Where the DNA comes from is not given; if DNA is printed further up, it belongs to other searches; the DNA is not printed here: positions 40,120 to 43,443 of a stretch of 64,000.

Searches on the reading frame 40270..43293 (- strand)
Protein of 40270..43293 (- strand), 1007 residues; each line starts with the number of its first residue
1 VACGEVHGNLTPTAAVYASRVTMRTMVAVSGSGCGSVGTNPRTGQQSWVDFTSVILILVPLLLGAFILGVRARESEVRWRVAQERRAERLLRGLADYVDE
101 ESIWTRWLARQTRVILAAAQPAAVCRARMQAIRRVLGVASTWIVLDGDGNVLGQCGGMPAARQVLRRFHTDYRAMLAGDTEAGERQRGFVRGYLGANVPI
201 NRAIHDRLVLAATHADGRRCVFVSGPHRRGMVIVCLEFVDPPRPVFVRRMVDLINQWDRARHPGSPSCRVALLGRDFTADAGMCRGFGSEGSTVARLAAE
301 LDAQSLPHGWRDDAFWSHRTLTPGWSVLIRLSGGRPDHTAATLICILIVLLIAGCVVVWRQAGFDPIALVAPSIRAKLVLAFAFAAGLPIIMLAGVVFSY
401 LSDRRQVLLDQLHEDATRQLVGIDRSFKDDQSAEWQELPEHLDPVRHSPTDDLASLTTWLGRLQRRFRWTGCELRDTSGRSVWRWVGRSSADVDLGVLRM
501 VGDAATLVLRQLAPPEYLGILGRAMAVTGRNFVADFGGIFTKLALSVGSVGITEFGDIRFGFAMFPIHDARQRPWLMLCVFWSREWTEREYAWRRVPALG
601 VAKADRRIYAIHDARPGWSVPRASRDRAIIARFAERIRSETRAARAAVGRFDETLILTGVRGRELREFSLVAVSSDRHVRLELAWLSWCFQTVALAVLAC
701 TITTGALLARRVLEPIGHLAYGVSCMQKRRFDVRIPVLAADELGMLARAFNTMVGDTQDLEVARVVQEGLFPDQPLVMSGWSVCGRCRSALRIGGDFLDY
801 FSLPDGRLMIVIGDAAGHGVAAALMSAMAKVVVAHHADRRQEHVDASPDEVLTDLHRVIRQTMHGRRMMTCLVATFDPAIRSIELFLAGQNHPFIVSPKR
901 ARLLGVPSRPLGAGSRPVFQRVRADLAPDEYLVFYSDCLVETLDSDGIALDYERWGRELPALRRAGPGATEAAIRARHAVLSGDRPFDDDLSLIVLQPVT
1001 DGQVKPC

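Call 17: search_protein_families(library=pfam, proteins=[window:40270-43293:-], max_evalue=0.001)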
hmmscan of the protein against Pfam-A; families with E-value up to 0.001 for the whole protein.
window:40270-43293:- (1007 aa): 2 families
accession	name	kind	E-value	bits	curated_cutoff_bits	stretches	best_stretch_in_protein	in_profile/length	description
PF07228.17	SpoIIE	-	8.7e-33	114.3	25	1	804-997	1-190/192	Stage II sporulation protein E (SpoIIE)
PF00672.30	HAMP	-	5.2e-10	39.9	25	1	707-755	1-49/53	HAMP domain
